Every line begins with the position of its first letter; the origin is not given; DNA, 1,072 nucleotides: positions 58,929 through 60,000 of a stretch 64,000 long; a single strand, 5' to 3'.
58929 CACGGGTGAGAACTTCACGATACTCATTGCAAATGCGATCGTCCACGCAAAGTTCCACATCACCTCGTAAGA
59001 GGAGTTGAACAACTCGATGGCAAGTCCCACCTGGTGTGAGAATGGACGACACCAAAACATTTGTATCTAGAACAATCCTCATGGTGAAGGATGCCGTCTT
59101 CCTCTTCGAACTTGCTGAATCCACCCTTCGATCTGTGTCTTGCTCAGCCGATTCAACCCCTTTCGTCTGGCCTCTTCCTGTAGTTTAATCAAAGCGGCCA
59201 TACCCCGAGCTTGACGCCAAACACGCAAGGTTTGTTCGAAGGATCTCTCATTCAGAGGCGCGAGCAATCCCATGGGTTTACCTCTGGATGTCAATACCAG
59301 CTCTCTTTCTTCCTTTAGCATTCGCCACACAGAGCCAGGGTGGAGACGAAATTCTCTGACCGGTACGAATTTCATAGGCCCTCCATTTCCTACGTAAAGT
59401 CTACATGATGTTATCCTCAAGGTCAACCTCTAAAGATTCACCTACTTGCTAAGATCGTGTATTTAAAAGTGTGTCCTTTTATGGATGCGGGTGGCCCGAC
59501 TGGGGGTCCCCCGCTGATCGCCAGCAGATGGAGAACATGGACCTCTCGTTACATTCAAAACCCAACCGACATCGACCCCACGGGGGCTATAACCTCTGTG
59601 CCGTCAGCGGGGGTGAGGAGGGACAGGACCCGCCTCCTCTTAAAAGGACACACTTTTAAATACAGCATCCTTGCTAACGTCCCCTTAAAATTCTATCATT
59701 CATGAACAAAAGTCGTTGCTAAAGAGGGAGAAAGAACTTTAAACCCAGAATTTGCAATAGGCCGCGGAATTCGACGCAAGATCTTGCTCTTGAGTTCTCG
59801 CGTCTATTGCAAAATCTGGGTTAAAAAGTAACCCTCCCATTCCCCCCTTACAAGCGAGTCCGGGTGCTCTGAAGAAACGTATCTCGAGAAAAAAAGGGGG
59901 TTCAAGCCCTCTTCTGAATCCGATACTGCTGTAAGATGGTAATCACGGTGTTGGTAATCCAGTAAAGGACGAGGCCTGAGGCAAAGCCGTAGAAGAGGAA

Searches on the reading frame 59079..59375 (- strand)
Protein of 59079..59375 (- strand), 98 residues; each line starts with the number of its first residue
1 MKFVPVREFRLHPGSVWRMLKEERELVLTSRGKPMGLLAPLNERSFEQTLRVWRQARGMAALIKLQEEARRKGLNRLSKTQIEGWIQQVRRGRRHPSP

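Call 63: find_encoding_contigs(protein=window:59079-59375:-, flank=3000, max_places=10)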
Protein window:59079-59375:- (98 aa): 1 contig read that carries it; 1 place shown.
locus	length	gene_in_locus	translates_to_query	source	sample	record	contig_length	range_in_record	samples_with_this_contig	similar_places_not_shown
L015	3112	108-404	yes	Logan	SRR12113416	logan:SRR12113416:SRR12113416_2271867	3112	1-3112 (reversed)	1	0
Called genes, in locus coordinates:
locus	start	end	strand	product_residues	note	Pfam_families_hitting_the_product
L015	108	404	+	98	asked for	-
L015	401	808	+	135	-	PF13470:PIN_3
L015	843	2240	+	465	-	PF10396:TrmE_N, PF12631:MnmE_helical, PF00071:Ras (weak), PF01926:MMR_HSR1, PF02421:FeoB_N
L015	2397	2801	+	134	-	PF12728:HTH_17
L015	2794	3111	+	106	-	?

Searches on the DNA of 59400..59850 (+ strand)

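Call 45: search_dna_similar(query=window:59440-59680:+, collection=plasmids, mode=distant, max_evalue=0.01)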
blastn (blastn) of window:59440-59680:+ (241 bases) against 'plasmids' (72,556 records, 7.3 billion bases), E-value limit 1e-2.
No match.

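Call 46: search_dna_similar(query=window:59440-59680:+, collection=phages, mode=distant, max_evalue=0.01)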
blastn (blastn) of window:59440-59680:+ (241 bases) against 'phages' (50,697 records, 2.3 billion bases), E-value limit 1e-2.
No match.

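Call 69: search_rna_families(source=window, start=59400, end=59850, threshold=evalue, max_evalue=10)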
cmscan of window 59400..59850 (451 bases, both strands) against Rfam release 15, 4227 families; matches with E-value up to 10: 5.
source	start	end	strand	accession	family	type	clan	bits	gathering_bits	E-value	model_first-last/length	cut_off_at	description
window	59735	59830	+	RF03745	mir-2063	Gene; miRNA;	-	24.7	100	0.025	1-77/77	no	mir-2063 microRNA precursor family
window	59723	59843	+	RF04148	MIR844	Gene; miRNA;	-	20.2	70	0.12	1-114/114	no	MIR844 microRNA precursor family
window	59747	59818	-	RF03304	mir-1744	Gene; miRNA;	-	17.4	73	0.63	1-75/75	no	mir-1744 microRNA precursor family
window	59791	59802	+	RF00390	TYMV_upPK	Cis-reg;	-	13.2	38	7.4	1-23/23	no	turnip yellow mosaic virus upstream pseudo-knot (TYMV_upPK)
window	59610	59641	+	RF01151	snoU82P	Gene; snRNA; snoRNA; CD-box;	-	11.5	42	2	1-55/55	no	Small nucleolar RNA U82P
